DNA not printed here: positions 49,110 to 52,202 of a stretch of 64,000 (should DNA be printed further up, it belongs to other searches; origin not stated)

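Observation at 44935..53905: Translationally coupled operon: amidase-like hydrolase + TPR/FG-GAP lipoprotein + membrane-anchored pentaheme-TPR cytochrome + CRTAC1-type propeller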

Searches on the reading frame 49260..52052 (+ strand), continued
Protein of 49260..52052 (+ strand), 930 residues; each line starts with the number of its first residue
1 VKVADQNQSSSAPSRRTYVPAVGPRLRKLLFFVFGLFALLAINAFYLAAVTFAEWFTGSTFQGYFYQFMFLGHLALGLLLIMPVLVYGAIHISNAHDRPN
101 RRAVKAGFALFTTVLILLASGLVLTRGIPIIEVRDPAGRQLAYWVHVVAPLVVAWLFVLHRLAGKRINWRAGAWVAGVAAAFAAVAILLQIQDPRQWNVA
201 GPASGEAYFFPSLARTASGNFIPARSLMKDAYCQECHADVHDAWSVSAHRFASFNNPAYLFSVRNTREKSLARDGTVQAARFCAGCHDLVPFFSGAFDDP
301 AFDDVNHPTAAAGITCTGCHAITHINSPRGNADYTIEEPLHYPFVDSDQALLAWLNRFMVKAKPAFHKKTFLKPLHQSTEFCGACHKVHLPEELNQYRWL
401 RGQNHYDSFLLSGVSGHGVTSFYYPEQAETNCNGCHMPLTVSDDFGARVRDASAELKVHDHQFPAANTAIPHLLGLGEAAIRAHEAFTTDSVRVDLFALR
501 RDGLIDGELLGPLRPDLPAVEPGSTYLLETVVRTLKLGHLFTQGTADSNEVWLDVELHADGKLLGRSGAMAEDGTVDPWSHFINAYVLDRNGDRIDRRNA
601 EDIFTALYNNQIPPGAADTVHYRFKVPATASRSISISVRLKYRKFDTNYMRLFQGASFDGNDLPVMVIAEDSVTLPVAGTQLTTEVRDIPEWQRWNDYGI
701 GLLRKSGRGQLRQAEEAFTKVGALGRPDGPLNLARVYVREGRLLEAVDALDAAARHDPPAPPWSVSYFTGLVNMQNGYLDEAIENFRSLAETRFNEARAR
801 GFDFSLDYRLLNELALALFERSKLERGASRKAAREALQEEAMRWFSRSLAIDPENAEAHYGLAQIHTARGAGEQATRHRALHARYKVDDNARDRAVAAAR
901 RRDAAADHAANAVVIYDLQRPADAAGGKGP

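Call 67: fold_search(model_id=the predicted structure, library=pdb)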
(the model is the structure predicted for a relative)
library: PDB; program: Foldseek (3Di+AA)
matches with E <= 10: 299; with E <= 0.001: 0
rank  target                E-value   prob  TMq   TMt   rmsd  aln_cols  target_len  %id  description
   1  5hno_C                2.0e-03  1.00  0.12  0.42   7.0       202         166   12  The structure of the kdo-capped saccharide binding subunit of the O-12 specific ABC transporter, Wzt (released 2016-03-09)
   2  5vi0_A                1.2e-02  0.92  0.10  0.18  10.7       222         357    8  Pseudomonas fluorescens alkylpurine DNA glycosylase AlkC bound to DNA containing an abasic site analog (released 2017-10-25)
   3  8csw                  1.6e-02  0.99  0.11  0.12  12.4       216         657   10  Local refinement of protein 4.2 in Class 2 of erythrocyte ankyrin-1 complex (released 2022-07-20)
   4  7uzs                  2.0e-02  0.99  0.11  0.12  12.2       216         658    9  Protein 4.2 (local refinement from consensus reconstruction of ankyrin complex classes) (released 2022-07-20)
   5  8cs9_X                2.4e-02  0.94  0.11  0.12  12.1       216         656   10  Composite reconstruction of Class 1 of the erythrocyte ankyrin-1 complex (released 2022-07-20)
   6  3cwg_A                3.7e-02  0.85  0.13  0.18  10.9       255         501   12  Unphosphorylated mouse STAT3 core fragment (released 2008-07-01)
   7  4f38_B                4.2e-02  0.96  0.13  0.38   6.3       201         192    7  Crystal structure of geranylgeranylated RhoA in complex with RhoGDI in its active GPPNHP-bound form (released 2012-05-23)
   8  1ft0_A                4.6e-02  0.98  0.11  0.47   5.3       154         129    6  CRYSTAL STRUCTURE OF TRUNCATED HUMAN RHOGDI K113A MUTANT (released 2001-05-02)
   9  5axg_A                4.9e-02  0.99  0.11  0.14   5.8       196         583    9  Crystal structure of thermophilic dextranase from Thermoanaerobacter pseudethanolicus (released 2015-11-11)
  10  3hrz_B                5.1e-02  0.41  0.08  0.20  15.6       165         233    8  Cobra Venom Factor (CVF) in complex with human factor B (released 2009-07-07)
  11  5x7g                  5.4e-02  0.98  0.11  0.11   6.2       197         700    9  Crystal Structure of Paenibacillus sp. 598K cycloisomaltooligosaccharide glucanotransferase (released 2017-04-26)
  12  5axg_B                5.6e-02  1.00  0.12  0.15   5.5       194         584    8  Crystal structure of thermophilic dextranase from Thermoanaerobacter pseudethanolicus (released 2015-11-11)
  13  5axh_A                5.9e-02  1.00  0.10  0.13   5.9       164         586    8  Crystal structure of thermophilic dextranase from Thermoanaerobacter pseudethanolicus, D312G mutant in complex with is (released 2015-11-11)
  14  6tav_A                6.8e-02  1.00  0.10  0.06   6.3       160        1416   12  Crystal structure of endopeptidase-induced alpha2-macroglobulin (released 2021-05-12)
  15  2r5o_B                6.8e-02  0.82  0.10  0.38  12.2       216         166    7  Crystal structure of the C-terminal domain of wzt (released 2007-12-25)
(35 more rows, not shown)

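Call 83: search_protein_families(library=pfam, proteins=[L045:8250-9947:+, L021:3458-4573:+, L004:14577-16400:+, L004:17598-19838:+, L045:18818-20077:+, L021:12623-14515:-, L021:14607-15995:-, L021:9622-10158:+, L014:4071-4874:+, L045:5304-6764:-], max_evalue=0.0001)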
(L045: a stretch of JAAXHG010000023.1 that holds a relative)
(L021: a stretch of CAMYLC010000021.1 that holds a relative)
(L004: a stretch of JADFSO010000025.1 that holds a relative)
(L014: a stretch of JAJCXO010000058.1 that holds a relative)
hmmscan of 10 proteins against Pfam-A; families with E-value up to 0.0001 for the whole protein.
L045:8250-9947:+ (565 aa): 1 family
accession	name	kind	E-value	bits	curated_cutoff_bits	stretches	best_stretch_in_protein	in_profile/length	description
PF00905.27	Transpeptidase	-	3.2e-25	89.4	22.1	1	234-519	1-282/299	Penicillin binding protein transpeptidase domain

L021:3458-4573:+ (371 aa): 1 family
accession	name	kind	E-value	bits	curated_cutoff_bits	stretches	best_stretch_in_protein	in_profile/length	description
PF00188.32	CAP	-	2.5e-23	83.6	21.1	1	247-364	1-115/117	Cysteine-rich secretory protein family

L004:14577-16400:+ (607 aa): 13 families
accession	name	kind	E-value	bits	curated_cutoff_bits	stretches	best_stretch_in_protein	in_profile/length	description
PF07719.23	TPR_2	-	2.4e-19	68.2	27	0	351-380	5-34/34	Tetratricopeptide repeat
PF14559.12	TPR_19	-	7.7e-19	68.2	25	1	394-448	4-58/68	Tetratricopeptide repeat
PF13428.12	TPR_14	-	3.5e-16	58.5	23.5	0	350-387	4-41/44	Tetratricopeptide repeat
PF13432.12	TPR_16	-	8e-16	58.6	32.7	1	420-482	2-64/65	Tetratricopeptide repeat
PF00515.34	TPR_1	-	2e-12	46.8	27.8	0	415-446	1-32/34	Tetratricopeptide repeat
PF23914.1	TPR_CcmH_CycH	-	8.2e-12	45.7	42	1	164-262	52-152/158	Cytochrome c-type biogenesis protein H TPR domain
PF13181.12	TPR_8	-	1.4e-11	44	25.7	0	350-379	4-33/34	Tetratricopeptide repeat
PF13414.12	TPR_11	-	1.5e-11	44.2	26.8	0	204-240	1-37/42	TPR repeat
PF12895.13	ANAPC3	-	2.6e-10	40.8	27.2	0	364-435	6-76/82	Anaphase-promoting complex, cyclosome, subunit 3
PF13431.12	TPR_17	-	7.3e-10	38.8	24.4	0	253-285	1-33/34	Tetratricopeptide repeat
PF24575.1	TPR_Slam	-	4.1e-09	37.3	35.2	0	385-437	51-103/104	Surface lipoprotein assembly modifier, N-terminal TPR repeats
PF13424.12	TPR_12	-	4.4e-06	27.2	30.1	0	199-260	5-74/77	Tetratricopeptide repeat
PF25062.1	ARM_TT21_N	-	3.2e-05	24.2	40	0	204-296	107-199/222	Tetratricopeptide repeat protein 21 N-terminal ARM repeat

L004:17598-19838:+ (746 aa): 24 families
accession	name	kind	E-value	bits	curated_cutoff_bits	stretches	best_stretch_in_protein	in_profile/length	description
PF00515.34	TPR_1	-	6.7e-58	190.7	27.8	3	145-178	1-34/34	Tetratricopeptide repeat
PF07719.23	TPR_2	-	1.2e-54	178.3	27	3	46-76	4-34/34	Tetratricopeptide repeat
PF13414.12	TPR_11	-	8.8e-50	166.6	26.8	4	160-189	9-38/42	TPR repeat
PF13431.12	TPR_17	-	5.9e-49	160.7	24.4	2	167-198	1-32/34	Tetratricopeptide repeat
PF13181.12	TPR_8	-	5.6e-44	145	25.7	0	147-178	3-34/34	Tetratricopeptide repeat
PF13432.12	TPR_16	-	3.8e-37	126.7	32.7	3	287-349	3-65/65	Tetratricopeptide repeat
PF13428.12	TPR_14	-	5.4e-34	113.6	23.5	1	316-358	2-44/44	Tetratricopeptide repeat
PF13424.12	TPR_12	-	1.8e-30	105.4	30.1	4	114-176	6-76/77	Tetratricopeptide repeat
PF14559.12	TPR_19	-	8e-30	103.4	25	2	293-357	3-67/68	Tetratricopeptide repeat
PF13469.12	Sulfotransfer_3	-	3.5e-29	103.1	27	1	495-684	1-215/216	Sulfotransferase family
PF23914.1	TPR_CcmH_CycH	-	1.2e-22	80.8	42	1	306-407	41-145/158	Cytochrome c-type biogenesis protein H TPR domain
PF13176.12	TPR_7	-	1.7e-20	71.7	27.9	0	147-178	1-34/36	Tetratricopeptide repeat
PF13374.12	TPR_10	-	3.5e-18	65.4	27.5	0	179-208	2-31/42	Tetratricopeptide repeat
PF25063.1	ARM_TT21_C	-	4.6e-14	53.2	35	0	77-141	91-159/209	Tetratricopeptide repeat protein 21 C-terminal ARM domain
PF13371.12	TPR_9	-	2e-12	47.4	35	0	292-349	6-63/73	Tetratricopeptide repeat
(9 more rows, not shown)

L045:18818-20077:+ (419 aa): 1 family
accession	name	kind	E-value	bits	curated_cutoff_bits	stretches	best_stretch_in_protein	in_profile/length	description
PF00353.25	HemolysinCabind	-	1.1e-06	29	23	1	332-365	2-35/36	RTX calcium-binding nonapeptide repeat (4 copies)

L021:12623-14515:- (630 aa): 3 families
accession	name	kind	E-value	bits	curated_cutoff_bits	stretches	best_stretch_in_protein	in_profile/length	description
PF00664.28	ABC_membrane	-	1.3e-48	166.5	28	1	32-302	2-274/274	ABC transporter transmembrane region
PF00005.33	ABC_tran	-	1.8e-32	113.2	25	1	364-513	1-137/137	ABC transporter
PF02463.25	SMC_N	-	9.1e-06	25.7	40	0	484-555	136-211/220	RecF/RecN/SMC N terminal domain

L021:14607-15995:- (462 aa): 1 family
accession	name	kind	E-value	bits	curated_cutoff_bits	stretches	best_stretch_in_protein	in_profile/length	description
PF01551.29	Peptidase_M23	-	1.7e-27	95.9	28.7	1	343-436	2-95/96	Peptidase family M23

L021:9622-10158:+ (178 aa): 3 families
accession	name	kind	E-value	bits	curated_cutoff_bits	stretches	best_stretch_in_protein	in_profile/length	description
PF00583.31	Acetyltransf_1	-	1.8e-08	35.1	20.7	1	68-152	34-116/116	Acetyltransferase (GNAT) family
PF13302.13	Acetyltransf_3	-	3.8e-08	34.6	25.4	1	16-151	1-136/138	Acetyltransferase (GNAT) domain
PF13508.13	Acetyltransf_7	-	3e-05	24.7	27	1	71-153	7-83/84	Acetyltransferase (GNAT) domain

L014:4071-4874:+ (267 aa): 11 families
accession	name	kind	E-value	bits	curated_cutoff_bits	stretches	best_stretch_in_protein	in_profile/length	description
PF13428.12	TPR_14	-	1.5e-09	38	23.5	1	190-228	2-40/44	Tetratricopeptide repeat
PF13424.12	TPR_12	-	2.2e-09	37.8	30.1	1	163-220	17-76/77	Tetratricopeptide repeat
PF07719.23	TPR_2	-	5.4e-09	35.9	27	1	190-222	2-34/34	Tetratricopeptide repeat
PF23914.1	TPR_CcmH_CycH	-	9e-09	35.8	42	0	13-123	29-142/158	Cytochrome c-type biogenesis protein H TPR domain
PF14559.12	TPR_19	-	9.3e-08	32.7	25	1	47-103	4-60/68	Tetratricopeptide repeat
PF00515.34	TPR_1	-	1.8e-07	31.1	27.8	1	190-222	2-34/34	Tetratricopeptide repeat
PF13181.12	TPR_8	-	2.6e-07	30.7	25.7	1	190-222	2-34/34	Tetratricopeptide repeat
PF13432.12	TPR_16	-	9.1e-07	29.7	32.7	0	163-222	11-64/65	Tetratricopeptide repeat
PF13414.12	TPR_11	-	1.2e-06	28.6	26.8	0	204-224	9-29/42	TPR repeat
PF13371.12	TPR_9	-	6.4e-06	26.5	35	0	46-103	7-64/73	Tetratricopeptide repeat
PF13176.12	TPR_7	-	7.7e-06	26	27.9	0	191-221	1-31/36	Tetratricopeptide repeat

L045:5304-6764:- (486 aa): 1 family
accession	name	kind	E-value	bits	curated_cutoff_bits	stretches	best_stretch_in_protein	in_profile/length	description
PF01963.22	TraB_PrgY_gumN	-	1e-39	137.4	26.8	1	108-325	4-250/263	TraB/PrgY/gumN family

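Call 91: search_protein_families(library=ncbifam, alignment_id=A1, max_evalue=1)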
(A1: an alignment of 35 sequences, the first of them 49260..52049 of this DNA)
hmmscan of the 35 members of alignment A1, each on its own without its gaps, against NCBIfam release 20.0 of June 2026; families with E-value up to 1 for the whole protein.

A. member 1, window:49260-52049:+ (930 aa): 15 families
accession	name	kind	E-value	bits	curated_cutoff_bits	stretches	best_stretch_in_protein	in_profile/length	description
NF040959.1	MamA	equivalog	4.4e-06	26.3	200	2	708-815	84-192/204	magnetosome protein MamA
TIGR02521.1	type_IV_pilW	equivalog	2.8e-05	23.8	154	1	836-883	149-196/234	type IV pilus biogenesis/stability protein PilW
TIGR02917.1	PEP_TPR_lipo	equivalog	3.5e-05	21.9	312.2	2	709-795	207-293/899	XrtA/PEP-CTERM system TPR-repeat protein PrsT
TIGR04510.1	mod_pep_cyc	subfamily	0.0058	15.2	400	1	830-906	406-482/814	putative peptide modification system cyclase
TIGR03508.1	decahem_SO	subfamily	0.007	15.9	192.2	1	229-322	69-152/258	DmsE family decaheme c-type cytochrome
NF040886.1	cyt_C_like_Sec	equivalog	0.0075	14.9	250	1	232-287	47-111/423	multiheme c-type cytochrome (seleno)protein ExtKL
NF008757.0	PRK11788.1-5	equivalog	0.016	14.4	363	1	838-895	51-109/388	lipopolysaccharide assembly protein LapB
TIGR02552.1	LcrH_SycD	equivalog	0.044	13.5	104.8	1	838-877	68-107/136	SycD/LcrH family type III secretion system chaperone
NF033762.1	social_mot_Tgl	equivalog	0.091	12.1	225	0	838-887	47-99/252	social motility TPR repeat lipoprotein Tgl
NF047332.1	Chlamy_GarD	equivalog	0.092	12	100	1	27-103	192-265/302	inclusion membrane protein GarD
TIGR03153.1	cytochr_NrfH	equivalog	0.11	12.6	134.2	0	227-321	49-134/138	cytochrome c nitrite reductase small subunit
TIGR03507.1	decahem_SO1788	subfamily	0.41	9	209.3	0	378-440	268-306/672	OmcA/MtrC family decaheme c-type cytochrome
NF008520.0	PRK11447.1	equivalog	0.65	7.6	858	0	838-906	619-687/1157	cellulose synthase complex outer membrane protein BcsC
NF047727.1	4hemeCytCCctA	equivalog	0.68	10.1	180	0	353-438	11-89/109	tetraheme c-type cytochrome CctA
NF008659.0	PRK11659.1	equivalog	0.73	9.5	184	0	268-390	34-146/188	cytochrome c nitrite reductase pentaheme subunit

B. families by the number of members that match (of 35 scanned): 100 families (the first 25 are shown)
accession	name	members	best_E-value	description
NF040886.1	cyt_C_like_Sec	34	4.6e-12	multiheme c-type cytochrome (seleno)protein ExtKL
TIGR02917.1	PEP_TPR_lipo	29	9.1e-18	XrtA/PEP-CTERM system TPR-repeat protein PrsT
TIGR03508.1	decahem_SO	26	1.9e-05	DmsE family decaheme c-type cytochrome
TIGR02521.1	type_IV_pilW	25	1.9e-14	type IV pilus biogenesis/stability protein PilW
TIGR03507.1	decahem_SO1788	19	9.7e-05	OmcA/MtrC family decaheme c-type cytochrome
NF040959.1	MamA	17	3e-15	magnetosome protein MamA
NF033920.0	C39_PA2778_fam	17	4.3e-10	PA2778 family cysteine peptidase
TIGR03146.1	cyt_nit_nrfB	17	0.0003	cytochrome c nitrite reductase pentaheme subunit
TIGR02552.1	LcrH_SycD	16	4.7e-08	SycD/LcrH family type III secretion system chaperone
NF008659.0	PRK11659.1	16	1.6e-05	cytochrome c nitrite reductase pentaheme subunit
NF041198.1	UshA_like_PCGU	15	8.1e-05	UshA-like (seleno)protein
TIGR04257.1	nanowire_3heme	15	0.00026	c(7)-type cytochrome triheme domain-containing protein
NF033762.1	social_mot_Tgl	13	1.1e-08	social motility TPR repeat lipoprotein Tgl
NF033758.1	gliding_GltE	11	1.1e-11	adventurous gliding motility TPR repeat lipoprotein GltE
TIGR04510.1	mod_pep_cyc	11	1.3e-07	putative peptide modification system cyclase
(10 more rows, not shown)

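Call 92: search_protein_families(library=padloc, proteins=[window:49260-52052:+], max_evalue=0.001)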
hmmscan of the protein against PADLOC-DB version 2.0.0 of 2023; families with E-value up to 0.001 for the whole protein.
window:49260-52052:+ (930 aa): 0 families
